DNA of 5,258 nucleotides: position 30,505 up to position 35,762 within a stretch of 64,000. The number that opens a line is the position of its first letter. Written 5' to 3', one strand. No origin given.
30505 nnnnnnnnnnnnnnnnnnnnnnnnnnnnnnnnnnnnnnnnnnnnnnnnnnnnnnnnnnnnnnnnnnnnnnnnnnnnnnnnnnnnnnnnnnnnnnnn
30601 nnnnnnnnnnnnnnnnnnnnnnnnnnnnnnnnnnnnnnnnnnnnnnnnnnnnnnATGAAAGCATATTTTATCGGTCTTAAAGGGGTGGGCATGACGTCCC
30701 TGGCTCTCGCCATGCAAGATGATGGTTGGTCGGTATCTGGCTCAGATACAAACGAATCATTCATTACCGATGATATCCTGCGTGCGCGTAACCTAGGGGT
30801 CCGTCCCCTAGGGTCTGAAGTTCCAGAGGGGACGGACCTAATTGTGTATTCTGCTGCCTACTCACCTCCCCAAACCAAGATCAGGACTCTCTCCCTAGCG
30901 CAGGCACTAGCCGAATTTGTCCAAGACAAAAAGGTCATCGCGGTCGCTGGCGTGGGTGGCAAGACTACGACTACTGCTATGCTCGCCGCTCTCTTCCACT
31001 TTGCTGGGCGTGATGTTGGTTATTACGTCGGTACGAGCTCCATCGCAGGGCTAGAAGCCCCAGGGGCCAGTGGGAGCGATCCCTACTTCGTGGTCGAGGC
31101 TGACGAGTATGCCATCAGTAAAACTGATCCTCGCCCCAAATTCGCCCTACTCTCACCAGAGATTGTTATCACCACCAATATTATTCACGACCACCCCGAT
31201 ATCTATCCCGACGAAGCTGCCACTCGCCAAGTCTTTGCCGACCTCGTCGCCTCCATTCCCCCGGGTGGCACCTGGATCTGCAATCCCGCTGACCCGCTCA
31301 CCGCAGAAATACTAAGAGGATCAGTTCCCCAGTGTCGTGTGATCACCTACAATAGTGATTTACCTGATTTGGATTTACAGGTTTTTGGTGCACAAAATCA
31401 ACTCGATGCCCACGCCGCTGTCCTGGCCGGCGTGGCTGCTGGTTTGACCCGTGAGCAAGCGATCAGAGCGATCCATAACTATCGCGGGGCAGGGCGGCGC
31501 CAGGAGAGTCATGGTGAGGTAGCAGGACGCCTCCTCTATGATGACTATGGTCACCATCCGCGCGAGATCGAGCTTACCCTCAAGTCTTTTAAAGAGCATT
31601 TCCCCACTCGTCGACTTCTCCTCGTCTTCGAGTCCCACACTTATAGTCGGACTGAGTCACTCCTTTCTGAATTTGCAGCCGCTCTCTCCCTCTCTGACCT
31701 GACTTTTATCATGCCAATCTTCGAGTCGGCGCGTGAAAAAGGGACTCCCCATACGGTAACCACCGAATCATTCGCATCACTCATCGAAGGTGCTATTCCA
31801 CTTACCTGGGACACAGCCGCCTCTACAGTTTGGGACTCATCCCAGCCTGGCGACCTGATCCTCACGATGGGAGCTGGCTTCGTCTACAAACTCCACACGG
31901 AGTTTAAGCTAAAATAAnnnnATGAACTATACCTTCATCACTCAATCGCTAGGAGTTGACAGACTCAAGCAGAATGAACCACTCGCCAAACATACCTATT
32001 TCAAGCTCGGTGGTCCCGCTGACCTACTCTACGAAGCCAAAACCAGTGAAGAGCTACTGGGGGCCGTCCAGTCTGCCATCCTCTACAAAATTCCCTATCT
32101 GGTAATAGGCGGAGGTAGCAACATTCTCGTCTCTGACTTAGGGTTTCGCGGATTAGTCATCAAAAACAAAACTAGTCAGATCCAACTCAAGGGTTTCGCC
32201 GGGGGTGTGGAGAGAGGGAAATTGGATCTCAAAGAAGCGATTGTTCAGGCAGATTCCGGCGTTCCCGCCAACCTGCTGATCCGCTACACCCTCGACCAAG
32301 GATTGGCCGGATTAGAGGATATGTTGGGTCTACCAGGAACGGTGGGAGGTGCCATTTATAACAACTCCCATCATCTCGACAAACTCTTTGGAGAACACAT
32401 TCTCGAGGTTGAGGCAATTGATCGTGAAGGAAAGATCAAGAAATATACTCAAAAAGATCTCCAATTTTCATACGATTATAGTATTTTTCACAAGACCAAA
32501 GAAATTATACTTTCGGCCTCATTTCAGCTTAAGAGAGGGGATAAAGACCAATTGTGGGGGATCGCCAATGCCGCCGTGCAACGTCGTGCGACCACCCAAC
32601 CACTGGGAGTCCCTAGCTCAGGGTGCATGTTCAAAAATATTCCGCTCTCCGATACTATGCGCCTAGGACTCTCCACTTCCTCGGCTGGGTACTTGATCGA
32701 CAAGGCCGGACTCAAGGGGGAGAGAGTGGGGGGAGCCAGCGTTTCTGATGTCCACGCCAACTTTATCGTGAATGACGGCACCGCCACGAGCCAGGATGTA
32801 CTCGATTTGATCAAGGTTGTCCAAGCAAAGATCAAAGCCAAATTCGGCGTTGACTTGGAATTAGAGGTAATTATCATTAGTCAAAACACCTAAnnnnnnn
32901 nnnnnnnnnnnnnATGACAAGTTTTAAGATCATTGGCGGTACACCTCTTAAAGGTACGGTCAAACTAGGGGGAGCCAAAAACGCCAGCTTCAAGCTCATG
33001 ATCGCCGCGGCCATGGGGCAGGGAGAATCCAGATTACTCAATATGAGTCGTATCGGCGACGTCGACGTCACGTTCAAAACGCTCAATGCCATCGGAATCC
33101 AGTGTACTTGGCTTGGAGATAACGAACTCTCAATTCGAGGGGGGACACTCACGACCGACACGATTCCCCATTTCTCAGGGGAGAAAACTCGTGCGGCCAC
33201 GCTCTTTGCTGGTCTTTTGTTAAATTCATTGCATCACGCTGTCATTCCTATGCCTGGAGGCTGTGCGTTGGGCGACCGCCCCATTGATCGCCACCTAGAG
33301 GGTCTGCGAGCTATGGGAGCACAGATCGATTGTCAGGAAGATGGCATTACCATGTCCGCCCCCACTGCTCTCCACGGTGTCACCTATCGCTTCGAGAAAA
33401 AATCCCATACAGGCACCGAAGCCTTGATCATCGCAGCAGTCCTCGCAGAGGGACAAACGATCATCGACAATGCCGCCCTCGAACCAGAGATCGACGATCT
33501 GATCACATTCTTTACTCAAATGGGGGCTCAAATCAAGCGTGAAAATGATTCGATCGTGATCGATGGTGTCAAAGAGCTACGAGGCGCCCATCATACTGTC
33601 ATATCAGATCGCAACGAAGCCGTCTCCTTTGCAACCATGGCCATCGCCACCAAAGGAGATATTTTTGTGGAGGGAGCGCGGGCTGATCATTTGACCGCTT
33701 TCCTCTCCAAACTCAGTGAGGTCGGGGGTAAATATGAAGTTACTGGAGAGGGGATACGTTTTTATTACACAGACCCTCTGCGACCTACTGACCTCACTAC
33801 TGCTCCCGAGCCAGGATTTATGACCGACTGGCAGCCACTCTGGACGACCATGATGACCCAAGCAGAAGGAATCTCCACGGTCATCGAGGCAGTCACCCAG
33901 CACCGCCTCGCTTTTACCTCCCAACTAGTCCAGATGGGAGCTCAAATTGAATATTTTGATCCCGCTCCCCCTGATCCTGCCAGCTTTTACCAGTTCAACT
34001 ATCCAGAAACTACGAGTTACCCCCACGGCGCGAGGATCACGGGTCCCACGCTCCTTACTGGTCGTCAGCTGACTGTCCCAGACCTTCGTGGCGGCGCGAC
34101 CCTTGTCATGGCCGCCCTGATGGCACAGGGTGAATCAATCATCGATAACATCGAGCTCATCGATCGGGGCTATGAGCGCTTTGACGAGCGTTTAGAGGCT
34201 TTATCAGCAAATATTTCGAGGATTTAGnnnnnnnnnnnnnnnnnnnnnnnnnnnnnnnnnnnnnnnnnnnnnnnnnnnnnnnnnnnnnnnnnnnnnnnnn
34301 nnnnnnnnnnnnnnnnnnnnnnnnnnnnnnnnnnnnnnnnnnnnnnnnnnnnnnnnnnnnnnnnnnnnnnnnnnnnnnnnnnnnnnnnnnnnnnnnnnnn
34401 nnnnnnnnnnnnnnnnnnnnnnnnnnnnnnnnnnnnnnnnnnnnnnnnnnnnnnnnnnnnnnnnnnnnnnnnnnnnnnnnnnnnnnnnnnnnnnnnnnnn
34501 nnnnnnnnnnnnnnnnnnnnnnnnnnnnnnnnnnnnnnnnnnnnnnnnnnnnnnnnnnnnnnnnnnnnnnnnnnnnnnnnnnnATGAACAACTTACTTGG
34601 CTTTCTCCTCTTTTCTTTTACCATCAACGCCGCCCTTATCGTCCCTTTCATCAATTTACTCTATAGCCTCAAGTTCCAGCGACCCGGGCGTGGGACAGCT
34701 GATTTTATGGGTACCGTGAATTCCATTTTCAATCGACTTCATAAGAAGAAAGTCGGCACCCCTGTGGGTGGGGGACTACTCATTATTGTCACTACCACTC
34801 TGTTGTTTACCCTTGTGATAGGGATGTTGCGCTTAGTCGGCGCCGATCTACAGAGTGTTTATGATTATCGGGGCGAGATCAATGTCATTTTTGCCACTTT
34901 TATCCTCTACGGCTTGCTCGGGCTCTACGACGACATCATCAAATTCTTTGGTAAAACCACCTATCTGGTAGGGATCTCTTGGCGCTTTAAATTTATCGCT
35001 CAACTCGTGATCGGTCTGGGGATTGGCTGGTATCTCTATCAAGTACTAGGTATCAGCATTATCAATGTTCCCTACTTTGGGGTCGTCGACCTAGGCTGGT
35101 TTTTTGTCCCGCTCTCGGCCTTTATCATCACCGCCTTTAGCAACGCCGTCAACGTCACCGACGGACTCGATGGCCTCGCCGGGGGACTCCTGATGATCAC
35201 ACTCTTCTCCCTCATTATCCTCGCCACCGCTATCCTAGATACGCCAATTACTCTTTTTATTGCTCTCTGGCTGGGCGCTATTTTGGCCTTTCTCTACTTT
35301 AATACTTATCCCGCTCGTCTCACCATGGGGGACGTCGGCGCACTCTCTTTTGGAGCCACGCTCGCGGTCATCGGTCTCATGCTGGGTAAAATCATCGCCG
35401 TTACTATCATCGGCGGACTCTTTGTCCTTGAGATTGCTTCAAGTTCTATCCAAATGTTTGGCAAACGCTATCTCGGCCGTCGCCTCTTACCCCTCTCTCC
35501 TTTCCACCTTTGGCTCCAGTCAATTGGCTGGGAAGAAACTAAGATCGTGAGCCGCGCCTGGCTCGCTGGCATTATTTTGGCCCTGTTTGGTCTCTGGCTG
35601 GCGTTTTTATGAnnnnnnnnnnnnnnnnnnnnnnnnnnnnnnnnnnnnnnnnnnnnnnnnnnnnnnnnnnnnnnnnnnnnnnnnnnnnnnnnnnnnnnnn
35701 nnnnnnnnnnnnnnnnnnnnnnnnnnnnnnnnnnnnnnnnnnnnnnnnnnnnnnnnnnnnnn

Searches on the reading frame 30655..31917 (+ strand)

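Call 77: search_protein_families(library=pfam, proteins=[window:30655-31917:+], max_evalue=0.00001)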
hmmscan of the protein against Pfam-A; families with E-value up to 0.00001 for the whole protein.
window:30655-31917:+ (420 aa): 3 families
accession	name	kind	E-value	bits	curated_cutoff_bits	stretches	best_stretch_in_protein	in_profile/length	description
PF02875.26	Mur_ligase_C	-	1.1e-17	65.5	28.4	1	281-408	1-127/127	Mur ligase, glutamate ligase domain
PF08245.18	Mur_ligase_M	-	1.5e-11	45.1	24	1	97-238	1-151/200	Mur ligase middle domain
PF01225.30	Mur_ligase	-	8.9e-08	32.8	21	1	4-90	3-92/95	Mur ligase family, catalytic domain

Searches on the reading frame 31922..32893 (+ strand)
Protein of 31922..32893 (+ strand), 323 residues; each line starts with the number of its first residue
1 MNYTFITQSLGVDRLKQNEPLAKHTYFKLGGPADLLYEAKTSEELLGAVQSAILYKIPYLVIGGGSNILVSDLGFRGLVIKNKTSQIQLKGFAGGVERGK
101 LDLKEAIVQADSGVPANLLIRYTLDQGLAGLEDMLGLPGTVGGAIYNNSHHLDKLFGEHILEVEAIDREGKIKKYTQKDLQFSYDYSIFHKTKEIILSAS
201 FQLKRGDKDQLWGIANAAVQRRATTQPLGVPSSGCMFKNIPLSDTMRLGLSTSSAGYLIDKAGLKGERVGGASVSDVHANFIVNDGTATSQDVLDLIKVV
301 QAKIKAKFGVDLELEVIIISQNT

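Call 77: search_protein_families(library=pfam, proteins=[window:31922-32893:+], max_evalue=0.00001)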
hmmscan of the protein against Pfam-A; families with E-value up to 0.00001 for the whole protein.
window:31922-32893:+ (323 aa): 2 families
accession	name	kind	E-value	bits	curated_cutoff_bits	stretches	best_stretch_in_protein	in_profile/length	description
PF02873.21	MurB_C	-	1.2e-30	106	27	1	218-319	9-99/99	UDP-N-acetylenolpyruvoylglucosamine reductase, C-terminal domain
PF01565.28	FAD_binding_4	-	4.3e-13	49.6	26.4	1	35-174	3-137/139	FAD binding domain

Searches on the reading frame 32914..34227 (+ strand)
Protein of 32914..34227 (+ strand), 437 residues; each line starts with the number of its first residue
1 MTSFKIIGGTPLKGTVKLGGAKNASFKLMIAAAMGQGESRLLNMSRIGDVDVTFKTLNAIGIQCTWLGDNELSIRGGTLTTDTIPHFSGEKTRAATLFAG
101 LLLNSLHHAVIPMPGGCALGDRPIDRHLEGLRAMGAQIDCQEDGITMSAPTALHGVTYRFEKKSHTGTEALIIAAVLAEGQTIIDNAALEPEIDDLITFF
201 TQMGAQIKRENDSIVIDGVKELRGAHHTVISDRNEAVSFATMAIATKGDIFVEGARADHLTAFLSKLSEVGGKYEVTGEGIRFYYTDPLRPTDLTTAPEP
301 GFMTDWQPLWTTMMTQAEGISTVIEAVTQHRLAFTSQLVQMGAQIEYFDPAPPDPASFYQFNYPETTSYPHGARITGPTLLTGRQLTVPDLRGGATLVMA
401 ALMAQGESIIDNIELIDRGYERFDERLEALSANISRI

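Call 77: search_protein_families(library=pfam, proteins=[window:32914-34227:+], max_evalue=0.00001)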
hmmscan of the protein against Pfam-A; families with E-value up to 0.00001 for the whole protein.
window:32914-34227:+ (437 aa): 1 family
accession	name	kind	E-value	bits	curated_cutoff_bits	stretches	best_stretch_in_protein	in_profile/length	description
PF00275.25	EPSP_synthase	-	8.8e-75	252.4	22.8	1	8-427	3-417/417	EPSP synthase (3-phosphoshikimate 1-carboxyvinyltransferase)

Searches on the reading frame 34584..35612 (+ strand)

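Call 77: search_protein_families(library=pfam, proteins=[window:34584-35612:+], max_evalue=0.00001)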
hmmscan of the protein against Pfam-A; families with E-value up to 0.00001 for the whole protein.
window:34584-35612:+ (342 aa): 1 family
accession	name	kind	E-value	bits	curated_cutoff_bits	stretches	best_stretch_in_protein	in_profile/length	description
PF00953.26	Glycos_transf_4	-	2.3e-29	102.9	27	1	101-267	3-159/160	Glycosyl transferase family 4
